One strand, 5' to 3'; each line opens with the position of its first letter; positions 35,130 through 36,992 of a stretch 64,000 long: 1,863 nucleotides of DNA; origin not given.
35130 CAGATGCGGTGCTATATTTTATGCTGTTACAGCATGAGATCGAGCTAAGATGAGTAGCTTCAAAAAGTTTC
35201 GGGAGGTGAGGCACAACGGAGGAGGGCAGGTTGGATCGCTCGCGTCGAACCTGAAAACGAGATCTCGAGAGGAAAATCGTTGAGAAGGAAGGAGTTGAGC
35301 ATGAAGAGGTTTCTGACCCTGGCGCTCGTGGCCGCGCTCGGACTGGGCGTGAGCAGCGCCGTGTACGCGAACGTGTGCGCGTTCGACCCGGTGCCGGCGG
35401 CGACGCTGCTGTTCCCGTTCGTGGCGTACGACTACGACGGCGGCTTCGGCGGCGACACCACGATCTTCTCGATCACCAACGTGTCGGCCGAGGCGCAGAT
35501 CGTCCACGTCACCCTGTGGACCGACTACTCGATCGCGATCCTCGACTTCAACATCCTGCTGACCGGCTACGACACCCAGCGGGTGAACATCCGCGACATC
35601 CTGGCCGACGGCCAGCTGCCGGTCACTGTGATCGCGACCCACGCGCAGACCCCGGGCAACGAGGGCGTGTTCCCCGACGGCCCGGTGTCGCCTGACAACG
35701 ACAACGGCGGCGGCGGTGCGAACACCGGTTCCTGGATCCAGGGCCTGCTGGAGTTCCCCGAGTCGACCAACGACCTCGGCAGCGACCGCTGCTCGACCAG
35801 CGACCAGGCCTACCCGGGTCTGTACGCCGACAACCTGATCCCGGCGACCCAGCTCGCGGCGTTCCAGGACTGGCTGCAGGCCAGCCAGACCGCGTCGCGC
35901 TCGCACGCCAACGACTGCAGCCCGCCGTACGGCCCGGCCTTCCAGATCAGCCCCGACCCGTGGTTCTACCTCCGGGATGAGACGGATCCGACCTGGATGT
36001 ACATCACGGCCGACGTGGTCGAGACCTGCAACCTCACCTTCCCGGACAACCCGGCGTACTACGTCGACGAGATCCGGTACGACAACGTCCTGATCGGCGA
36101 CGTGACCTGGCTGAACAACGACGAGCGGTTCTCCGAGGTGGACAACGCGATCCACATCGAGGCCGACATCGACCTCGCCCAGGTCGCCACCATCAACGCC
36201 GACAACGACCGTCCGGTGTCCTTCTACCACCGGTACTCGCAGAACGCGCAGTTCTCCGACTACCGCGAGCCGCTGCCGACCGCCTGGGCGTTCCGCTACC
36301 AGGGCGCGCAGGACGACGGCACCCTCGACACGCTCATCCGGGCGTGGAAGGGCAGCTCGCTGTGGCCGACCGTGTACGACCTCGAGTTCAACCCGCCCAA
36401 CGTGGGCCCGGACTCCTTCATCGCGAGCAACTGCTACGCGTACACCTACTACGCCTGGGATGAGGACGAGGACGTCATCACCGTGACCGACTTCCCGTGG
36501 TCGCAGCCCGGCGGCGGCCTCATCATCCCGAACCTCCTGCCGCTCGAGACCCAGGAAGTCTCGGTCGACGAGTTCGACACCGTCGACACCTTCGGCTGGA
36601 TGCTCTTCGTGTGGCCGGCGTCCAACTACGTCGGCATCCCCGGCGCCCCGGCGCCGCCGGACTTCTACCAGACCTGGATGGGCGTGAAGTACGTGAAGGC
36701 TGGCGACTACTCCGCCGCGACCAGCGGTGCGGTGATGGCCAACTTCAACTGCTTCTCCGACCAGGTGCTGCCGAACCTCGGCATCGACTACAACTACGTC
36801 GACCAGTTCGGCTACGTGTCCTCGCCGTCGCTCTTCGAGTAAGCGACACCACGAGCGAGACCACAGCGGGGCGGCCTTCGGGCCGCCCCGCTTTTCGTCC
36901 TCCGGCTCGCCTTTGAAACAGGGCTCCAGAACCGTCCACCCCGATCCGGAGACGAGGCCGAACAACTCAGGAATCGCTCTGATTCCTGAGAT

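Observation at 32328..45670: The ABC-2 permease and its Wzt-like ATPase are split by an 11-kb block of four secreted-protein genes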

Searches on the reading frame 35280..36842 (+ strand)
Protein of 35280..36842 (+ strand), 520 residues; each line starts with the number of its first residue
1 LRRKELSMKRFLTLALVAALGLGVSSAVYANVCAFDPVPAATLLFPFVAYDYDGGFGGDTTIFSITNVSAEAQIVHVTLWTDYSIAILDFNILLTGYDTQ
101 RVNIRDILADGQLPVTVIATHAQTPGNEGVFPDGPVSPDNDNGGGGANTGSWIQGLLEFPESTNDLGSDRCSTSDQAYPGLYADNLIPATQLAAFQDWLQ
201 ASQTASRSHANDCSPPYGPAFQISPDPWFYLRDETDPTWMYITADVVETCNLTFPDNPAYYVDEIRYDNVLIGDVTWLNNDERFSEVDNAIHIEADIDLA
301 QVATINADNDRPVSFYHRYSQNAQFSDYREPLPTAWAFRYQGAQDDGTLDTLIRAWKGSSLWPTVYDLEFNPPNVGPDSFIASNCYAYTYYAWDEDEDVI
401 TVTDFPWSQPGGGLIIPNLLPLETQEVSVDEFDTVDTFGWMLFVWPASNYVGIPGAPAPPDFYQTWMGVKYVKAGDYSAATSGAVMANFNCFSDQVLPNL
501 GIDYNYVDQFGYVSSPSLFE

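Call 4: search_protein_families(library=pfam, proteins=[window:35280-36842:+], max_evalue=0.01)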
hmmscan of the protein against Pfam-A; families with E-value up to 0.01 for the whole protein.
window:35280-36842:+ (520 aa): 0 families

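Call 25: search_protein_families(library=ncbifam, proteins=[window:35280-36842:+], max_evalue=0.01)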
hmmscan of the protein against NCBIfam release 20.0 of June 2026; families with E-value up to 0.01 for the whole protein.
window:35280-36842:+ (520 aa): 0 families

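Call 28: find_related_loci(query=A1, collection=genome_contigs, flank=10000)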
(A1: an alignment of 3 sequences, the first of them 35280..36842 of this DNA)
Query A1 (520 aa) in genome_contigs; peptide patterns used: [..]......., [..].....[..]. (x = any residue, [..] = any of these).
55 stretches matched a pattern; 28 encode a relative of the query (tblastn E <= 1e-3); 28 distinct loci.
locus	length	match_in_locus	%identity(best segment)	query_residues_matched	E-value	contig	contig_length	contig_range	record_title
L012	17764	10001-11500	61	8-518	0e+0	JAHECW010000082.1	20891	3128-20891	MAG: Acidobacteria bacterium isolate Ww181 NODE_4666_length_20891_cov_4.138084, whole genome shotgun sequence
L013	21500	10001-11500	61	8-518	0e+0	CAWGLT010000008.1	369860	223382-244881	MAG: uncultured Acidobacteriota bacterium isolate MFD09779.bin.1.87 genome assembly, contig: contig_34730, whole genome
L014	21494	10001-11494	61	8-516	0e+0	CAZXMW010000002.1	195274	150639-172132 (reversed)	MAG TPA_asm: uncultured Thermoanaerobaculia bacterium isolate SRP141376_co3_382 genome assembly, contig: NODE_62_length_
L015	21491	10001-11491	60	8-516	0e+0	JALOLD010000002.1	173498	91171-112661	MAG: Thermoanaerobaculales bacterium isolate Prado016 scaffold_6, whole genome shotgun sequence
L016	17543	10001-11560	58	8-518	3e-180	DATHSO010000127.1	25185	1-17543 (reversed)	MAG TPA_asm: Candidatus Methylomirabilota bacterium isolate SMAG_U16053 k141_714875, whole genome shotgun sequence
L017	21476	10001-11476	58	4-511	7e-178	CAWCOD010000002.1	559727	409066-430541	MAG: uncultured Holophagae bacterium isolate MFD03804.bin.1.68 genome assembly, contig: contig_12963, whole genome shotg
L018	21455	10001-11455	60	2-505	1e-174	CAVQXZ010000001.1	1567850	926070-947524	MAG: uncultured Holophagae bacterium isolate MFD00032.bin.2.196 genome assembly, contig: contig_10168, whole genome shot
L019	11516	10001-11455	59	2-505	3e-172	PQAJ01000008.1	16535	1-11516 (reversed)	MAG: Holophagae bacterium isolate FeB_10 contig_921, whole genome shotgun sequence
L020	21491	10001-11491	56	3-520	1e-168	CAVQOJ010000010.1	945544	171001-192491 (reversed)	MAG: uncultured Holophagae bacterium isolate MFD09964.bin.1.228 genome assembly, contig: contig_3630, whole genome shotg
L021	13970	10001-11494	63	8-516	0e+0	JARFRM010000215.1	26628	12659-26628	MAG: Thermoanaerobaculales bacterium isolate MAG_Ve_Sed_50 k141_530978, whole genome shotgun sequence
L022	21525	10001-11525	59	8-516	1e-158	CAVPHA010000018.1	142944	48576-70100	MAG: uncultured Acidobacteriota bacterium isolate MFD09964.bin.2.45 genome assembly, contig: contig_35243, whole genome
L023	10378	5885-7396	54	1-507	3e-151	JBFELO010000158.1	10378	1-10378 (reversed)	MAG: Candidatus Sulfomarinibacteraceae bacterium isolate Mix_mud02.2020.12.51 k141_1335562_length_10378_cov_10.0000, who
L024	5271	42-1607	53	8-515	7e-149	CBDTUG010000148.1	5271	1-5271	MAG TPA_asm: uncultured Thermoanaerobaculia bacterium isolate SRR7614707_binner12_Refined_9 genome assembly, contig: ERZ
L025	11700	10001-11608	50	4-516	1e-136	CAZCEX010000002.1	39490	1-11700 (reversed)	MAG TPA_asm: uncultured Thermoanaerobaculia bacterium isolate SRP155585_co2_217 genome assembly, contig: NODE_280_length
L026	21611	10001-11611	48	2-502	7e-133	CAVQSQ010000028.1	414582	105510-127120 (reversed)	MAG: Candidatus Sulfomarinibacteraceae bacterium isolate MFD09964.bin.2.219 genome assembly, contig: contig_5233, whole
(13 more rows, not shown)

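Call 34: search_solved_structures(query=A2, max_evalue=1)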
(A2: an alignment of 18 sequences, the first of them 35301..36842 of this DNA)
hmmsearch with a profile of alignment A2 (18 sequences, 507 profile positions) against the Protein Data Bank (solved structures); distinct sequences matched with E-value up to 1: 1.
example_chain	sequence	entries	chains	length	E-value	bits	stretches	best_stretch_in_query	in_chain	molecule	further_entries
5mrc_88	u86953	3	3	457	0.63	11.7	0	296-361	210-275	mS47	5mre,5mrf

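Call 52: predict_structure(alignment_id=A5)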
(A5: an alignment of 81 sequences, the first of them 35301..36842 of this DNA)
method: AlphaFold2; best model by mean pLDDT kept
length: 513 residues; sequences in the alignment: 81
mean_pLDDT: 89.2   pTM: 0.89
mean pLDDT of the five models: 89.2, 88.1, 87.5, 85.5, 85.1
residues with pLDDT >= 90: 352; 70-90: 113; 50-70: 43; < 50: 5
segments of 3 or more residues with pLDDT < 50: 18-22
pLDDT, mean of each block of 10 residues (from residue 1): 70 56 67 96 95 97 97 97 97 97 97 79 80 65 73 95 96 94 97 97 96 95 96 98 96 94 97 91 95 88 93 91 95 93 96 95 91 95 92 74 88 97 94 95 78 93 90 93 87 68 72 58
secondary structure, 60 per line:
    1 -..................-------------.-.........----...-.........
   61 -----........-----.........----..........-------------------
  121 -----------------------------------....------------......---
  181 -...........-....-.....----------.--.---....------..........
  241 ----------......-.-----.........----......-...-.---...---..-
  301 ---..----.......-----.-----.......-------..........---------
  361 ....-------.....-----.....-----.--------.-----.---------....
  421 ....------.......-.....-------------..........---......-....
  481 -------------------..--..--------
elements in order: H2-19 E35-43 E52-60 E66-73 E79-87 E92-96 H97-101 H156-159 H172-177 H182-192 H194-197 E199-203 H221-224 E231-240 H251-256 E264-272 E277-282 E284-286 H310-316 E328-334 E342-351 E361-364 E372-376 E382-386 E417-421 E431-437 H439-443 E457-466 E470-475 E477-480
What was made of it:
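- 35301..36842 (+): ORPH: 513-aa secreted protein, the best-conserved protein of the cassette, built of beta-sandwich domains, member of a large unannotated family. AF2 pLDDT 89, pTM 0.89 (call 52).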

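Call 58: fold_search(model_id=the predicted structure, library=pdb)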
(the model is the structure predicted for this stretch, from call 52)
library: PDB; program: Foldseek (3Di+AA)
matches with E <= 10: 276; with E <= 0.001: 0
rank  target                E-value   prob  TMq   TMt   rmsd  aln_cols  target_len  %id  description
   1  1nc7_A                3.5e-02  0.99  0.19  0.72  10.0       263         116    6  Crystal Structure of Thermotoga maritima 1070 (released 2003-07-01)
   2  1nc7_B                3.9e-02  0.99  0.19  0.72   9.9       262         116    6  Crystal Structure of Thermotoga maritima 1070 (released 2003-07-01)
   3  5brz_E                6.2e-02  0.09  0.08  0.15  20.3       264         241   11  MAGE-A3 reactive TCR in complex with MAGE-A3 in HLA-A1 (released 2016-03-02)
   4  1nc7_D                6.5e-02  0.99  0.18  0.71  10.2       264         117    6  Crystal Structure of Thermotoga maritima 1070 (released 2003-07-01)
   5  3pms                  1.1e-01  0.12  0.17  0.25  17.8       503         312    8  Recombinant peptide: N-glycanase F (PNGase F) (released 2011-01-26)
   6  5mhm_A                1.3e-01  0.08  0.10  0.08  20.1       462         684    6  FXIIIa in complex with the inhibitor ZED1630 (released 2017-12-20)
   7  4yw1_A                1.4e-01  0.02  0.10  0.09  23.3       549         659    8  Crystal Structure of Streptococcus pneumoniae NanC, complex with Neu5Ac and Neu5Ac2en following soaking with 3'SL (released 2015-09-23)
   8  2vzo_B                1.5e-01  0.05  0.10  0.07  20.0       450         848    6  Crystal structure of Amycolatopsis orientalis exo-chitosanase CsxA (released 2008-10-14)
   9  2vzt_A                2.1e-01  0.04  0.10  0.07  20.1       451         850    6  Complex of Amycolatopsis orientalis exo-chitosanase CsxA E541A with PNP-beta-D-glucosamine (released 2008-10-14)
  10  2vzs_A                2.1e-01  0.04  0.09  0.07  20.9       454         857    6  Chitosan Product complex of Amycolatopsis orientalis exo-chitosanase CsxA (released 2008-10-14)
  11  3vd0_K                2.6e-01  0.08  0.11  0.21  11.6       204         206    9  structure of p73 DNA binding domain tetramer modulates p73 transactivation (released 2012-04-18)
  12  4yz2_A                2.8e-01  0.01  0.09  0.08  24.5       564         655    8  Crystal Structure of Streptococcus pneumoniae NanC, in complex with 2-deoxy-2,3-didehydro-N-acetylneuraminic acid. (released 2015-09-23)
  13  8j8v_A                3.1e-01  0.02  0.09  0.11  24.9       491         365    7  Structure of beta-arrestin2 in complex with D6Rpp (Local Refine) (released 2023-12-27)
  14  9jjj_B                3.3e-01  0.02  0.13  0.12  22.7       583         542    9  Cryo-EM structure of a T=3 VLP of RHDV GI.2 (released 2024-10-16)
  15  8sic_G                3.3e-01  0.01  0.09  0.10  28.6       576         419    7  Crystal structure of Epstein-Barr virus glycoprotein 350 (gp350) in complex with Cy137C02, a monoclonal antibody isola (released 2024-04-17)
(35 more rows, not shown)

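Call 71: search_protein_families(library=pfam, proteins=[L026:18253-19680:-], max_evalue=0.01)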
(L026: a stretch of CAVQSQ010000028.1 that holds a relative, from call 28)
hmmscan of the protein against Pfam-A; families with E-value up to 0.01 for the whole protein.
L026:18253-19680:- (475 aa): 2 families
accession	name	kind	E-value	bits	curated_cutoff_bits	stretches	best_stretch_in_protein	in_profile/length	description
PF02397.22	Bac_transf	-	4.5e-66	222.2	27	1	281-469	1-178/179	Bacterial sugar transferase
PF13727.12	CoA_binding_3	-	8.3e-19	68.7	25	1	72-224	4-153/175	CoA-binding domain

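Call 81: search_protein_representatives(alignment_id=A5)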
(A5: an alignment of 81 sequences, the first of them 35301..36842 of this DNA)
Query: 81 sequences, 502 profile positions. Proteins with E-value up to 0.001 (for the whole library): 1547; up to 1e-10: 1233; up to 1e-30: 500. The best 150 are listed.
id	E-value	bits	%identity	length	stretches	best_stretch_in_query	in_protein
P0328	6.4e-236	800.1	-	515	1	1-499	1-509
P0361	1.5e-189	647.2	-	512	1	1-499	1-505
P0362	2.4e-187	639.9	-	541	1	1-493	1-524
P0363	1.5e-185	634.0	-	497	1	1-489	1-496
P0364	3.6e-181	619.5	-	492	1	2-495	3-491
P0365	1.9e-172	590.8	-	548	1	1-496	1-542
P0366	4.8e-171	586.1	-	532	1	1-500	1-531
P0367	4.9e-170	582.8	-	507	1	7-490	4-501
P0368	6.4e-163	559.3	-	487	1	1-499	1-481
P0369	2.9e-160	550.6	-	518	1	1-497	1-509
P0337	2.4e-158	544.2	-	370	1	126-498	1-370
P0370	3.2e-154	530.7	-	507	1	1-498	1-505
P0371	1.5e-153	528.4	-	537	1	1-483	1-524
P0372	7.1e-153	526.2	-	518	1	1-491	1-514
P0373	2.7e-149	514.4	-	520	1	1-491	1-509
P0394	1.4e-87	310.9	-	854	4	1-124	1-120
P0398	9.3e-84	298.2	-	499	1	1-490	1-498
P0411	4.6e-78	279.4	-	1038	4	25-117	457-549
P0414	7.3e-77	275.5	-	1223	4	25-126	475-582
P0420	1.9e-74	267.5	-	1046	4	24-172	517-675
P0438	1.4e-66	241.5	-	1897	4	29-110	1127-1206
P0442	2.5e-65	237.4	-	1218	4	21-130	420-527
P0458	3.9e-58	213.7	-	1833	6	30-133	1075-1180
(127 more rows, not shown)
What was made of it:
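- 35301..36842 (+): 1,547 representative clusters (call 81).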

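Call 83: search_protein_families(library=pfam, proteins=[P0438, P0458, P0414, P0442, P0411, P0420, P0394], max_evalue=0.001)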
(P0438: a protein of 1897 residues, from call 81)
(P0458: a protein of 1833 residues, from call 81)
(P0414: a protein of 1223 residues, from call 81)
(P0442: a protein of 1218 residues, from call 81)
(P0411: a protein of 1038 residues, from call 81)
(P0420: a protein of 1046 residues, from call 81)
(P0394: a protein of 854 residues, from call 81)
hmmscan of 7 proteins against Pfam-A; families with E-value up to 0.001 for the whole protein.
P0438 (1897 aa): 2 families
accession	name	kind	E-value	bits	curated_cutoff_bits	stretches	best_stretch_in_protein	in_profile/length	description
PF18911.6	PKD_4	-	2.7e-39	133.5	27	3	1057-1110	26-79/85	PKD domain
PF00801.26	PKD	-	3e-37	126.9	23.5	4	1047-1113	9-79/80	PKD domain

P0458 (1833 aa): 2 families
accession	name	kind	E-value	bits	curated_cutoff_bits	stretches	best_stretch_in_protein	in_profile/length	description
PF18911.6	PKD_4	-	7.7e-34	116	27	3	980-1035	14-70/85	PKD domain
PF00801.26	PKD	-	1.2e-29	102.5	23.5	3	974-1042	5-74/80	PKD domain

P0414 (1223 aa): 4 families
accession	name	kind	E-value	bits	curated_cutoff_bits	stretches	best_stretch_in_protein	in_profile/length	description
PF18911.6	PKD_4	-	1.9e-08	34.7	27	1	905-977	11-80/85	PKD domain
PF00801.26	PKD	-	1.3e-06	28.8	23.5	1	903-978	7-78/80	PKD domain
PF13004.13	BACON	-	2.1e-05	24.8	25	1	1018-1071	2-61/61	Putative binding domain, N-terminal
PF19190.6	BACON_2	-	0.00018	21.8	25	0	997-1065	9-82/94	Viral BACON domain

P0442 (1218 aa): 1 family
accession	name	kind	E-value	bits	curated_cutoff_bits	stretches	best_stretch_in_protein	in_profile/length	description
PF01483.27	P_proprotein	-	3.1e-10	40.4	21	1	87-198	6-85/86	Proprotein convertase P-domain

P0411 (1038 aa): 0 families

P0420 (1046 aa): 0 families

P0394 (854 aa): 0 families

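Call 92: find_encoding_contigs(protein=P0398, flank=10000, max_places=3)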
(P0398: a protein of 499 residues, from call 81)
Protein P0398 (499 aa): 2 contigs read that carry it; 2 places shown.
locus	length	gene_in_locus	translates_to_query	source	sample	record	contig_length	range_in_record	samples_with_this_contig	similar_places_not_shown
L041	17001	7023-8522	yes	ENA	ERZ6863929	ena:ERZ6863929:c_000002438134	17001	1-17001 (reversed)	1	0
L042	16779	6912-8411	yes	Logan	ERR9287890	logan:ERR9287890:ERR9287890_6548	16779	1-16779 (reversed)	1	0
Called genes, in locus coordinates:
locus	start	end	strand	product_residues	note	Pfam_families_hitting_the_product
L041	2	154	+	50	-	?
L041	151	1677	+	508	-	-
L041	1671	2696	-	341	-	-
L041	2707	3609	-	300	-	PF07719:TPR_2 (faint), PF17874:TPR_MalT (weak), PF13424:TPR_12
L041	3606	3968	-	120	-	PF13744:HTH_37 (weak), PF13560:HTH_31, PF12844:HTH_19 (faint), PF13443:HTH_26, PF01381:HTH_3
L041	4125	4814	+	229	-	PF01061:ABC2_membrane (weak)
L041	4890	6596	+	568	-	PF01839:FG-GAP (faint), PF13517:FG-GAP_3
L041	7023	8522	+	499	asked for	-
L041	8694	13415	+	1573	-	PF00801:PKD, PF18911:PKD_4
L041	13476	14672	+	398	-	PF00005:ABC_tran, PF13304:AAA_21 (faint)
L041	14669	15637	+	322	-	PF13527:Acetyltransf_9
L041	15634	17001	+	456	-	?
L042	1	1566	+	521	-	?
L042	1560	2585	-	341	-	-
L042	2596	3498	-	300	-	PF07719:TPR_2 (faint), PF17874:TPR_MalT (weak), PF13424:TPR_12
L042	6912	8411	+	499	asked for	-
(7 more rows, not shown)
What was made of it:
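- P272 is dispensable in L041 (call 92).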

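Call 94: search_protein_families(library=pfam, proteins=[L041:151-1677:+, L041:4125-4814:+, L041:8694-13415:+, L041:13476-14672:+, L041:14669-15637:+, L041:15634-16998:+, L041:1671-2696:-], max_evalue=0.05)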
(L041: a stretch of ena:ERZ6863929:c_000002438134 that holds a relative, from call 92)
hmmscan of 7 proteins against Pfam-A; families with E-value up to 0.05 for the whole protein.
L041:151-1677:+ (508 aa): 1 family
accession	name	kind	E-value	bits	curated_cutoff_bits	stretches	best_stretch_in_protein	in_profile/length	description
PF03203.19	MerC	-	0.0065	17.5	27.6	1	292-365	38-102/108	MerC mercury resistance protein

L041:4125-4814:+ (229 aa): 2 families
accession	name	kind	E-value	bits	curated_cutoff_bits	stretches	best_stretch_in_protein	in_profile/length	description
PF01061.29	ABC2_membrane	-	6.7e-06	26.2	26.9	1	5-189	25-209/211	ABC-2 type transporter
PF12698.13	ABC2_membrane_3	-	0.00019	21.1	31.6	1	58-211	183-334/347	ABC-2 family transporter protein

L041:8694-13415:+ (1573 aa): 7 families
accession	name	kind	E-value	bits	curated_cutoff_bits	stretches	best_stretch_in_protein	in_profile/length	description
PF00801.26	PKD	-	1.8e-19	69.9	23.5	2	1243-1315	8-78/80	PKD domain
PF18911.6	PKD_4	-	1e-15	58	27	1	1242-1313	10-79/85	PKD domain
PF00041.27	fn3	-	8.5e-05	23.1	25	0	850-923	3-74/84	Fibronectin type III domain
PF08329.16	ChitinaseA_N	-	0.0017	18.4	21.2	0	959-1030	39-108/133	Chitinase A, N-terminal domain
PF16409.10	DUF5017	-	0.009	16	28.8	1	675-758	42-123/187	Domain of unknown function (DUF5017)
PF14326.11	DUF4384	-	0.029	14.9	27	0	124-188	11-73/81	Domain of unknown function (DUF4384)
PF14699.12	hGDE_N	-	0.033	14.8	22.1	0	977-1017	28-68/92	N-terminal domain from the human glycogen debranching enzyme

L041:13476-14672:+ (398 aa): 8 families
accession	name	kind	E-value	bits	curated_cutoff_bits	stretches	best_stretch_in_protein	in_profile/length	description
PF00005.33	ABC_tran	-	3.2e-18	67.1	25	1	53-185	1-136/137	ABC transporter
PF13304.12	AAA_21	-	8.1e-06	26.5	27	1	67-89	3-25/304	AAA domain, putative AbiEii toxin, Type IV TA system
PF13604.12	AAA_30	-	0.00016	21.9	27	1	66-189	21-102/191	AAA domain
PF13401.12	AAA_22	-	0.0099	16.6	27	0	68-189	10-98/130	AAA domain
PF13555.12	AAA_29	-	0.016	15.4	27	1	58-80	17-39/61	P-loop containing region of AAA domain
PF13476.12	AAA_23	-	0.019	16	27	1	67-81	23-37/201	AAA domain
PF13191.12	AAA_16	-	0.032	15.2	32.6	0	60-85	21-46/167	AAA ATPase domain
PF00004.35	AAA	-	0.034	15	21.2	0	68-189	3-71/131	ATPase family associated with various cellular activities (AAA)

L041:14669-15637:+ (322 aa): 1 family
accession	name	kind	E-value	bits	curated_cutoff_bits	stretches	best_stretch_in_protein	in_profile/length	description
PF13527.13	Acetyltransf_9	-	2.9e-12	47.2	25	1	11-113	1-104/127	Acetyltransferase (GNAT) domain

L041:15634-16998:+ (455 aa): 0 families

L041:1671-2696:- (341 aa): 0 families
